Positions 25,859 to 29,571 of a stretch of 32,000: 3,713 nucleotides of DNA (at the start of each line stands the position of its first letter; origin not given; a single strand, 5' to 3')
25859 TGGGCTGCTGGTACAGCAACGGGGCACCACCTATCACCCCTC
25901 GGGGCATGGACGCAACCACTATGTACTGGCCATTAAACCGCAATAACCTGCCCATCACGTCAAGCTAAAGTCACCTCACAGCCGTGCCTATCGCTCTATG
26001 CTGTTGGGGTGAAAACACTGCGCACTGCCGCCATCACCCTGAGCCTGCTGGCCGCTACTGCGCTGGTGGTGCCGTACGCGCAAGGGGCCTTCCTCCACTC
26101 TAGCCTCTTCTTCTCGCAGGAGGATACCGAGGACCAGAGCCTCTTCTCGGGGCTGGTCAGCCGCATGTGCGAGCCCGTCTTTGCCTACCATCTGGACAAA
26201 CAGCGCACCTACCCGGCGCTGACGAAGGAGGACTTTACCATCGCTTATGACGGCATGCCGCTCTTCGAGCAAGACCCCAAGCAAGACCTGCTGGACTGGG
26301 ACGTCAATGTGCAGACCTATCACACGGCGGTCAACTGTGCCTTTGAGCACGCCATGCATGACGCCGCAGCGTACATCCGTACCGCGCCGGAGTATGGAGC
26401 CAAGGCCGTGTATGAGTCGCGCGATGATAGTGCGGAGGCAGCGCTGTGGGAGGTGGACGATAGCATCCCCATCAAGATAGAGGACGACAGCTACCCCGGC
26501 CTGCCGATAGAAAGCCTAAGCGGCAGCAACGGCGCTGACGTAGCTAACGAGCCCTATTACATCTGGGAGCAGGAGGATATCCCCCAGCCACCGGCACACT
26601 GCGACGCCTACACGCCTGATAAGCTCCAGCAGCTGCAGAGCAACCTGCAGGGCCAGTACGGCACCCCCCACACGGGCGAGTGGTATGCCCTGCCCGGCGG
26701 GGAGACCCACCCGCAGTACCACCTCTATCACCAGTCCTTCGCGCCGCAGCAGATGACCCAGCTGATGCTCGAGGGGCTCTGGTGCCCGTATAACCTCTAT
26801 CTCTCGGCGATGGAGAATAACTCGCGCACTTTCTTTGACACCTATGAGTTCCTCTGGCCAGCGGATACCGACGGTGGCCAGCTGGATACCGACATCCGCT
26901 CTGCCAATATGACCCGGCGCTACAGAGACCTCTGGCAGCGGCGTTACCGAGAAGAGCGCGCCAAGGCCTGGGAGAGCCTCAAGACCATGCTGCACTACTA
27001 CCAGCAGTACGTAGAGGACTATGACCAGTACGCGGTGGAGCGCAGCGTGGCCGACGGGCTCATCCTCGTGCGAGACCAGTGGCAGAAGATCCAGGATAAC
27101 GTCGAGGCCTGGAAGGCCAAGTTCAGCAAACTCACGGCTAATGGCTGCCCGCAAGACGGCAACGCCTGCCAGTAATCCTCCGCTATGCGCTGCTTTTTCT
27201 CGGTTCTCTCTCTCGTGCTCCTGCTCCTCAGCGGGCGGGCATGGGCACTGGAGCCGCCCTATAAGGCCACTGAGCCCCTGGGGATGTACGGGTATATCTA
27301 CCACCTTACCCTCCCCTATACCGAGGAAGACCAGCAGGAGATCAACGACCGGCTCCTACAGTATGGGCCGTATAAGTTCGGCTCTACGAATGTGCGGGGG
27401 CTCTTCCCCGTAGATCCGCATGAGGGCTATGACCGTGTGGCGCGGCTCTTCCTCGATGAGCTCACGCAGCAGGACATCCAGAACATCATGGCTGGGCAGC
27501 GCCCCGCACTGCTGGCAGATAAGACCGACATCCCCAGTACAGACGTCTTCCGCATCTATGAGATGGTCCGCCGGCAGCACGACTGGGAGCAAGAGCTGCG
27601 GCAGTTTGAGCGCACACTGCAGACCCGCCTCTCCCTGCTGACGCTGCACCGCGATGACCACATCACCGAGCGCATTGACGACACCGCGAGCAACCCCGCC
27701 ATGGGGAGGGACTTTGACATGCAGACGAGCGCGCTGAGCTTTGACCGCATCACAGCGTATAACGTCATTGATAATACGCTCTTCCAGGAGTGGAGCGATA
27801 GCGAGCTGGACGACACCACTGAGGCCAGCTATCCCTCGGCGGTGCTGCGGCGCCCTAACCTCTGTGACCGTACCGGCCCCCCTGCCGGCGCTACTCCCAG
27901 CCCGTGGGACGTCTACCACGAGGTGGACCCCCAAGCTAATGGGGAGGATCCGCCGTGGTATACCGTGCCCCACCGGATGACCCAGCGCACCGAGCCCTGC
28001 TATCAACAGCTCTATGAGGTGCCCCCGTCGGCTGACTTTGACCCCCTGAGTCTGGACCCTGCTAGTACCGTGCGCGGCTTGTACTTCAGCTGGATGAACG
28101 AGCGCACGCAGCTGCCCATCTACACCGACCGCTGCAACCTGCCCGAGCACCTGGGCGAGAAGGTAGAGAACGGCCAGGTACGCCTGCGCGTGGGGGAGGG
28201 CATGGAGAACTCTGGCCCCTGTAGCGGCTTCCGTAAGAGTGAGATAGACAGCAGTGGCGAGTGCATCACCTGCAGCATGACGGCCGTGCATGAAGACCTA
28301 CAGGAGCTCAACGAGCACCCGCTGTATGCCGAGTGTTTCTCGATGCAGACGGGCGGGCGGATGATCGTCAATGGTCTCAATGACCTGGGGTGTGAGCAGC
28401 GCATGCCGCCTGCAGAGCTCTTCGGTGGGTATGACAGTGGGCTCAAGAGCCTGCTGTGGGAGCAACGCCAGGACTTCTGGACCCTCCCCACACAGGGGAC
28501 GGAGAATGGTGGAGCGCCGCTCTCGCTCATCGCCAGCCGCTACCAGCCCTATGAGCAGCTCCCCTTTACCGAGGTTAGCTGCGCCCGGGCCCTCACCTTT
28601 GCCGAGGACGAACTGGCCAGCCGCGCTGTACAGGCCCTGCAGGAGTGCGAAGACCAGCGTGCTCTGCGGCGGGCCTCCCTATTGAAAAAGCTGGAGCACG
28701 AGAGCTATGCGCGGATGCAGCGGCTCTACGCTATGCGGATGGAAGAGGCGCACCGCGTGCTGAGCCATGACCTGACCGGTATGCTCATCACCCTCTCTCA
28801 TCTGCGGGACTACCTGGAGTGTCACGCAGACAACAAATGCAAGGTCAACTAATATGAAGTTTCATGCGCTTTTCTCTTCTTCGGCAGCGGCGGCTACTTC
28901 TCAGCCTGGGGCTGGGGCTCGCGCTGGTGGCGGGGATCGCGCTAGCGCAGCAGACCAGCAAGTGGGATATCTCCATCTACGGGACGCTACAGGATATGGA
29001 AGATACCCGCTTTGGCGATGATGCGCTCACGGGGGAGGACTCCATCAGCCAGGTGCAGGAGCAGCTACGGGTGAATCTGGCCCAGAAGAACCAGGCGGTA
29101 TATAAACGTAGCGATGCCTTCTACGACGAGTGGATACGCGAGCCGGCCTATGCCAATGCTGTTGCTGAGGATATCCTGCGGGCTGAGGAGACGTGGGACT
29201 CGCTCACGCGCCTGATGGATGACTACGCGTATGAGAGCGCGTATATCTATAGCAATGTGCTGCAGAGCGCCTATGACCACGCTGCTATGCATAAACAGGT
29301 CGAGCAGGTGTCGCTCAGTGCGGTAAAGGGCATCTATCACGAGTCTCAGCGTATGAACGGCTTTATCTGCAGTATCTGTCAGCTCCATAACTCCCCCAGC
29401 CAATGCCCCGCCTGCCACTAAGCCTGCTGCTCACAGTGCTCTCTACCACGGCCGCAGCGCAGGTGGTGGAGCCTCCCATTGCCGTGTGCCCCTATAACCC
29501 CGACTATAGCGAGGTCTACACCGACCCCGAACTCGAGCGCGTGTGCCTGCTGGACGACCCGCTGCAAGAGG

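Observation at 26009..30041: Tight four-gene operon of Sec-secreted, acidic, Cys-tailed orphan proteins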

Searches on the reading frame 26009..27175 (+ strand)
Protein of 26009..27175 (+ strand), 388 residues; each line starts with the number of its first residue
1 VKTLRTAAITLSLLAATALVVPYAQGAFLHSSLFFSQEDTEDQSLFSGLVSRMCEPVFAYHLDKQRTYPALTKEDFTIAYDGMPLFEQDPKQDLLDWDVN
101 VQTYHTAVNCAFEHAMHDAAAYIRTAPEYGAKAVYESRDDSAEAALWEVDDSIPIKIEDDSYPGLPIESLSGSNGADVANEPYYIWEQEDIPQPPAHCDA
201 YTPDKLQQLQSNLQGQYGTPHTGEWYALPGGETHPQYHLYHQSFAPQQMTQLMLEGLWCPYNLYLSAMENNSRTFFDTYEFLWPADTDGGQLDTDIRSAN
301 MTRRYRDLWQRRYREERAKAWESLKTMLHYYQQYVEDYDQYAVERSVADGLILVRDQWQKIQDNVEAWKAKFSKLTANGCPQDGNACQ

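Call 3: search_protein_families(library=pfam, proteins=[window:26009-27175:+], max_evalue=1)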
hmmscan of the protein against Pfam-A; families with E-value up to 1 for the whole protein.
window:26009-27175:+ (388 aa): 1 family
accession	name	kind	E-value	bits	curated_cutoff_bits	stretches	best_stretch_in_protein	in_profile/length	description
PF20308.4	TPR-S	-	0.19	12.7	27.6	1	302-341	58-93/102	Tetratricopeptide Repeats-Sensor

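Call 4: search_protein_families(library=ncbifam, proteins=[window:26009-27175:+], max_evalue=1)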
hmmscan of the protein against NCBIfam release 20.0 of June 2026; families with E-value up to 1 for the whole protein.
window:26009-27175:+ (388 aa): 0 families

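Call 9: find_homologous_proteins(query=window:26009-27175:+, max_evalue=0.01)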
Query window:26009-27175:+ (388 aa): 1 proteins with E <= 0.01 among 2514 candidates.
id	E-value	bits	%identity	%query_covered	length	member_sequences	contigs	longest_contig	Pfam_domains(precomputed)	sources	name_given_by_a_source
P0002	2.2e-269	911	100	100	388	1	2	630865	-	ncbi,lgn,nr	ncbi:hypothetical protein H6771_02085 [Candidatus Peribacteria bacterium]|nr:hypothetical protein [C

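Call 18: search_protein_families(library=phrogs, proteins=[window:26009-27175:+], max_evalue=1)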
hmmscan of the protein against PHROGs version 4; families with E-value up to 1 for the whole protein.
window:26009-27175:+ (388 aa): 0 families

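Call 19: search_protein_families(library=padloc, proteins=[window:26009-27175:+], max_evalue=1)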
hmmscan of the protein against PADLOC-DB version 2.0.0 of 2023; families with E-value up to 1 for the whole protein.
window:26009-27175:+ (388 aa): 0 families

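Call 38: search_solved_structures(query=window:26009-27175:+, max_evalue=10)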
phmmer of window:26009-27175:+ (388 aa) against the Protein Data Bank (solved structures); distinct sequences matched with E-value up to 10: 3.
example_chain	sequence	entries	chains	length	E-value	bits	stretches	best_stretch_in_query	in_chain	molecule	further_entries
6wb4_A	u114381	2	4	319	0.91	11.7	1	91-179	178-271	Acarbose Kinase Mak1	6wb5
8oo0_D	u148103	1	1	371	1.7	10.8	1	92-195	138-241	Methionine aminopeptidase 2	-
8onx_A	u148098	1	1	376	1.7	10.7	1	92-195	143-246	Methionine aminopeptidase 2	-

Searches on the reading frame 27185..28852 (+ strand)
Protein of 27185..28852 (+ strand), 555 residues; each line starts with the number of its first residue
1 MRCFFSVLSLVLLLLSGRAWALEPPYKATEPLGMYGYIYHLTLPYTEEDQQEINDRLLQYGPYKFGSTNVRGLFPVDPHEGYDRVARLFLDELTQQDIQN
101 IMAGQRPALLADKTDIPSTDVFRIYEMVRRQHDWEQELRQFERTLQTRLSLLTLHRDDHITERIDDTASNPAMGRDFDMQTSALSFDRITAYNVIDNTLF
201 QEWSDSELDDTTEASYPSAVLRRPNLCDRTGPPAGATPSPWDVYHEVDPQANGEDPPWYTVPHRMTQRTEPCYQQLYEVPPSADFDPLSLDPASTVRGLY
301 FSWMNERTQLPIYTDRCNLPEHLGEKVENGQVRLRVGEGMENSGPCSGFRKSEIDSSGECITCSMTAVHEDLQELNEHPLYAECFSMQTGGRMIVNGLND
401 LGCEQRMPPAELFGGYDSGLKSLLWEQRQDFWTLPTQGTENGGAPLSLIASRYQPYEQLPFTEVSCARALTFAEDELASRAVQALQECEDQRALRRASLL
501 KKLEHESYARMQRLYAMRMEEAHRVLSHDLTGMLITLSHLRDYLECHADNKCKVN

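Call 3: search_protein_families(library=pfam, proteins=[window:27185-28852:+], max_evalue=1)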
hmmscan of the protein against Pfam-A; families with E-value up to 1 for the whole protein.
window:27185-28852:+ (555 aa): 0 families

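Call 4: search_protein_families(library=ncbifam, proteins=[window:27185-28852:+], max_evalue=1)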
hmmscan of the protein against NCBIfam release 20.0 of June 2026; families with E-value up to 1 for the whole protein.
window:27185-28852:+ (555 aa): 0 families

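Call 6: find_encoding_contigs(protein=window:27185-28852:+, flank=10000, max_places=6)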
Protein window:27185-28852:+ (555 aa): 1 contig read that carries it; 1 place shown.
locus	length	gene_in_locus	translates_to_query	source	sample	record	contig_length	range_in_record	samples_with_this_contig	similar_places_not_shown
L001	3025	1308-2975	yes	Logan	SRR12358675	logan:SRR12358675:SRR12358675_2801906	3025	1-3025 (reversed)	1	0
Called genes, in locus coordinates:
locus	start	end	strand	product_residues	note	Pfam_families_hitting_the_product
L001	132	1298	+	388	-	-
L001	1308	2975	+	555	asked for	-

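Call 7: find_homologous_proteins(query=window:27185-28852:+, max_evalue=0.001)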
Query window:27185-28852:+ (555 aa): 1 proteins with E <= 0.001 among 8000 candidates.
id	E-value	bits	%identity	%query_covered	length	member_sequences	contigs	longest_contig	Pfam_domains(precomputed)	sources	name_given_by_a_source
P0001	0.0e+0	1303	100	100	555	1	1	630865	-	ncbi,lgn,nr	ncbi:hypothetical protein H6771_02090 [Candidatus Peribacteria bacterium]|nr:hypothetical protein [C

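Call 17: search_protein_representatives(protein=window:27185-28852:+)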
Query: 555 residues. Proteins with E-value up to 0.001 (for the whole library): 1; up to 1e-10: 1; up to 1e-30: 1. The best 1 are listed.
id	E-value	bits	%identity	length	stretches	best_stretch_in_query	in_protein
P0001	0.0e+00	1303.0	100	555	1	1-555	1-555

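Call 18: search_protein_families(library=phrogs, proteins=[window:27185-28852:+], max_evalue=1)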
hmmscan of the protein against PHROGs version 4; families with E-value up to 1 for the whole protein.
window:27185-28852:+ (555 aa): 0 families

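Call 19: search_protein_families(library=padloc, proteins=[window:27185-28852:+], max_evalue=1)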
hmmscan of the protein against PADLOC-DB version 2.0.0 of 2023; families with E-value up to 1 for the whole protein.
window:27185-28852:+ (555 aa): 0 families

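Call 20: predict_structure(protein=window:27185-28852:+)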
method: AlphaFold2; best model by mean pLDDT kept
length: 555 residues; sequences in the alignment: 1
mean_pLDDT: 38.9   pTM: 0.22
mean pLDDT of the five models: 38.9, 33.8, 33.0, 29.9, 28.3
residues with pLDDT >= 90: 0; 70-90: 19; 50-70: 53; < 50: 483
segments of 3 or more residues with pLDDT < 50: 18-93, 101-104, 106-478, 496-518
pLDDT, mean of each block of 10 residues (from residue 1): 73 61 34 32 39 42 36 37 43 51 47 42 45 46 41 36 40 36 30 29 31 28 26 32 31 30 24 27 32 28 27 27 30 29 38 42 34 34 33 33 32 34 33 34 35 34 43 47 55 48 45 48 52 65 73 54
secondary structure, 60 per line:
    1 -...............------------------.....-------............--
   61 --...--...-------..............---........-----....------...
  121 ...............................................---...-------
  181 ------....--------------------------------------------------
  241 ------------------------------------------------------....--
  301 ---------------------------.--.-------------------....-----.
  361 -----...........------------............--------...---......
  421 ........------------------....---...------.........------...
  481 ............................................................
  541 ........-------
elements in order: H2-16 H35-39 H47-58 E63-65 E68-70 H78-91 H95-102 H108-111 H118-167 H187-190 H295-298 H366-376 H389-400 H415-428 H447-450 H463-471 H478-548

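Call 39: search_solved_structures(query=window:27185-28852:+, max_evalue=10)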
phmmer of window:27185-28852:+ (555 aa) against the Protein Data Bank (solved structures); distinct sequences matched with E-value up to 10: 0.

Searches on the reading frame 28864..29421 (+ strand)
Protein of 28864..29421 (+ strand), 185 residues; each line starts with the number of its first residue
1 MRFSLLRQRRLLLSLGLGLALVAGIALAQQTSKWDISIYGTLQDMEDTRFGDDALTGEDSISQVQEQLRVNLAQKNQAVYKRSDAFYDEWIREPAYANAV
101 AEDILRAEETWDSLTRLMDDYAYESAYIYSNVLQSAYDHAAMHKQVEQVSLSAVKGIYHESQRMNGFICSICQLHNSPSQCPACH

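Call 3: search_protein_families(library=pfam, proteins=[window:28864-29421:+], max_evalue=1)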
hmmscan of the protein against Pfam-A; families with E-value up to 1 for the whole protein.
window:28864-29421:+ (185 aa): 3 families
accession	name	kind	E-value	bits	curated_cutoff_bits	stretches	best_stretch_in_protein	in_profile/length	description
PF25569.1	TPR_ZFYVE26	-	0.0099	16.6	27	1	81-165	38-110/123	ZFYVE26-like, TPR repeats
PF07760.16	DUF1616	-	0.049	13.2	31.6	1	8-39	65-96/307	Protein of unknown function (DUF1616)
PF17898.6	GerD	-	0.058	13.8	29.5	1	64-149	2-79/114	Spore germination GerD central core domain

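Call 4: search_protein_families(library=ncbifam, proteins=[window:28864-29421:+], max_evalue=1)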
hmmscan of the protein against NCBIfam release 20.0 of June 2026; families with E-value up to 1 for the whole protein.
window:28864-29421:+ (185 aa): 3 families
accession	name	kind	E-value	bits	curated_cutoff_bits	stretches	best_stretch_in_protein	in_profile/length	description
NF040801.1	spore_GerD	equivalog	0.043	13.3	100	1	63-128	60-123/174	spore germination lipoprotein GerD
NF007142.0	PRK09585.2-1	equivalog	0.055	12.4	435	1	95-176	43-124/384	anhydro-N-acetylmuramic acid kinase AnmK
NF050149.1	RiPP_bind_ApyI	equivalog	0.057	12.7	200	1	69-118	92-141/260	RiPP maturation protein ApyI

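Call 18: search_protein_families(library=phrogs, proteins=[window:28864-29421:+], max_evalue=1)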
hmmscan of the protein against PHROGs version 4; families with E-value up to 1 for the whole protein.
window:28864-29421:+ (185 aa): 1 family
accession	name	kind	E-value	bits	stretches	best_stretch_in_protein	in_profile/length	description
phrog_20400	-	unknown function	0.079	14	1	76-142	6-64/104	-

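Call 19: search_protein_families(library=padloc, proteins=[window:28864-29421:+], max_evalue=1)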
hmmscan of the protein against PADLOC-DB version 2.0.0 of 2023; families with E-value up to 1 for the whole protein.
window:28864-29421:+ (185 aa): 0 families

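Call 24: list_cluster_members(proteins=[window:28864-29421:+, window:29403-30041:+, P0003, P0001, P0002])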
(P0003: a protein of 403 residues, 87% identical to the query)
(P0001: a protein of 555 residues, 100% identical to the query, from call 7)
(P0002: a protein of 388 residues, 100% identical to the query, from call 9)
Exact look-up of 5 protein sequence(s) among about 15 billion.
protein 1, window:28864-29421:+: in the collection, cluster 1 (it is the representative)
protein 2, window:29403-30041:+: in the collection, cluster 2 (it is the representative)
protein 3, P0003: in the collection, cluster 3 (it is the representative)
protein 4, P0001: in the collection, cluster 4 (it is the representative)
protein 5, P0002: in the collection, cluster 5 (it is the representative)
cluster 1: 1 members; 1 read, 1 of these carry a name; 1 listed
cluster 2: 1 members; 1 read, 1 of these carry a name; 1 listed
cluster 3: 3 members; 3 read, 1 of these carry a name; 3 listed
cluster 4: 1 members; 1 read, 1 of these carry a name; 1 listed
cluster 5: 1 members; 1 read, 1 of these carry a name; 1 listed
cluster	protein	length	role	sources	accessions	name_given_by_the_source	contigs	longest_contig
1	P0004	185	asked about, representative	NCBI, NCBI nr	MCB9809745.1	hypothetical protein H6771_02095 [Candidatus Peribacteria bacterium] | hypothetical protein [Candidatus Peribacteria bacterium]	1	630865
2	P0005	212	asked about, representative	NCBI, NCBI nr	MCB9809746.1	hypothetical protein H6771_02100 [Candidatus Peribacteria bacterium] | hypothetical protein [Candidatus Peribacteria bacterium]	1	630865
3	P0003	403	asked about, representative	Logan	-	-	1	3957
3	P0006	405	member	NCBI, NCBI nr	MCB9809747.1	hypothetical protein H6771_02105 [Candidatus Peribacteria bacterium] | hypothetical protein [Candidatus Peribacteria bacterium]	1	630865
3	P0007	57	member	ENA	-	-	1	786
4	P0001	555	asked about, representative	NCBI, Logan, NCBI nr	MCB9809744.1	hypothetical protein H6771_02090 [Candidatus Peribacteria bacterium] | hypothetical protein [Candidatus Peribacteria bacterium]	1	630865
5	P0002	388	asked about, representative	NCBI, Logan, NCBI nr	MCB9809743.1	hypothetical protein H6771_02085 [Candidatus Peribacteria bacterium] | hypothetical protein [Candidatus Peribacteria bacterium]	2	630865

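Call 31: find_related_loci(query=window:28864-29421:+, collection=viral_contigs, flank=5000)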
Query window:28864-29421:+ (185 aa) in viral_contigs; peptide patterns used: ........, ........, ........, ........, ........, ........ (x = any residue, [..] = any of these).
22 stretches matched a pattern, but none encodes a relative of the query by tblastn (E <= 1e-3).

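Call 40: search_solved_structures(query=window:28864-29421:+, max_evalue=10)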
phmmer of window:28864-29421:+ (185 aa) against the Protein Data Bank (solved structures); distinct sequences matched with E-value up to 10: 2.
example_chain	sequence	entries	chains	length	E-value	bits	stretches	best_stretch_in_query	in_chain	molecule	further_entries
7qwx_B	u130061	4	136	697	0.91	12.5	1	92-173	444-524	Major capsid protein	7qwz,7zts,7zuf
7wdr_A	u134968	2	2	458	4.1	10.4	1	74-105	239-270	Beta-glucosidase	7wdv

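Call 48: predict_structure(protein=window:28864-29421:+)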
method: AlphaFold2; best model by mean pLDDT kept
length: 185 residues; sequences in the alignment: 1
mean_pLDDT: 51.6   pTM: 0.38
mean pLDDT of the five models: 51.6, 46.6, 46.6, 45.9, 45.8
residues with pLDDT >= 90: 0; 70-90: 26; 50-70: 56; < 50: 103
segments of 3 or more residues with pLDDT < 50: 15-109, 144-149
pLDDT, mean of each block of 10 residues (from residue 1): 65 52 39 32 38 40 41 39 35 39 45 54 62 65 52 65 72 77 78
secondary structure, 60 per line:
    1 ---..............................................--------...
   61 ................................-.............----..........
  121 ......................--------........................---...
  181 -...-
elements in order: H4-49 H58-92 H94-106 H111-142 H151-174

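Call 55: fold_search(model_id=the predicted structure, library=pdb)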
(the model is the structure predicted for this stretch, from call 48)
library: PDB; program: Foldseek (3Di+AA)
matches with E <= 10: 65; with E <= 0.001: 0
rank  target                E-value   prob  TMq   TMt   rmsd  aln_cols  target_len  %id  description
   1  8vyr_C                1.2e+00  0.10  0.22  0.18  21.9       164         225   14  Cryo-EM Structure of the BRAF V600E monomer bound to GDC0879 (released 2025-05-28)
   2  6xky_A                2.6e+00  0.06  0.18  0.14  35.5       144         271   14  Caulobacter crescentus FljK filament, straightened (released 2020-12-23)
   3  8uxj_A                3.0e+00  0.06  0.19  0.14  35.9       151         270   15  Caulobacter crescentus FljK flagellar filament (asymmetrical) (released 2024-06-26)
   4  6xl0_A                3.3e+00  0.05  0.18  0.14  33.6       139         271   15  Caulobacter crescentus FljK filament (released 2020-12-23)
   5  9a5g_A                3.5e+00  0.18  0.26  0.26   8.1        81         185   15  Integrative model of RRF-YTWF by crosslinking MS and deep learning (released 2024-09-18)
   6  6vme_B                4.2e+00  0.38  0.27  0.61   2.5        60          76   10  Human ESCRT-I heterotetramer headpiece (released 2020-05-20)
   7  4bix_A                4.2e+00  0.14  0.26  0.22   6.5        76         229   20  Crystal structure of CpxAHDC (monoclinic form 1) (released 2014-02-12)
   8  9gsx_A                4.2e+00  0.04  0.17  0.06  30.7       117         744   14  Campylobacter hook-filament junction-cap complex (released 2025-04-09)
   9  8uxn_A                4.5e+00  0.07  0.24  0.18  33.2       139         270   15  Caulobacter crescentus FljM flagellar filament (symmetrized) (released 2024-06-26)
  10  2f1m_B                4.8e+00  0.33  0.28  0.23   2.7        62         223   13  Conformational flexibility in the multidrug efflux system protein AcrA (released 2006-03-21)
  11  9tg4_E                4.8e+00  0.30  0.28  0.15   2.8        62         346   13  Structure of the YbjP lipoprotein bound to the AcrABZ-TolC efflux pump (released 2026-04-08)
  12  8e0m_J                5.1e+00  0.06  0.17  0.18  10.5       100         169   10  Homotrimeric variant of tcTRP9, BGL15 (released 2023-04-12)
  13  8gym_Y7               5.4e+00  0.04  0.20  0.13  29.9       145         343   10  Cryo-EM structure of Tetrahymena thermophila respiratory mega-complex MC IV2+(I+III2+II)2 (released 2023-06-14)
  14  4pw8_B                5.7e+00  0.08  0.23  0.16   6.8        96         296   11  Human tryptophan 2,3-dioxygenase (released 2014-08-06)
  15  9cef_A                5.7e+00  0.06  0.24  0.17  33.5       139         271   15  Caulobacter crescentus FljN flagellar filament (symmetrized) (released 2024-08-28)
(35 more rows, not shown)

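Call 57: search_dna_similar(query=window:28864-29421:+, collection=phages, mode=protein, max_evalue=0.01, max_rows=5)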
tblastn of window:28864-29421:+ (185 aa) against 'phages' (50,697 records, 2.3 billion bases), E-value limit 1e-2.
No match.

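Call 59: search_dna_similar(query=window:28864-29421:+, collection=plasmids, mode=protein, max_evalue=0.01, max_rows=5)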
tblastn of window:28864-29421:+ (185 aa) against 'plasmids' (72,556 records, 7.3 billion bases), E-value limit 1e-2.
No match.
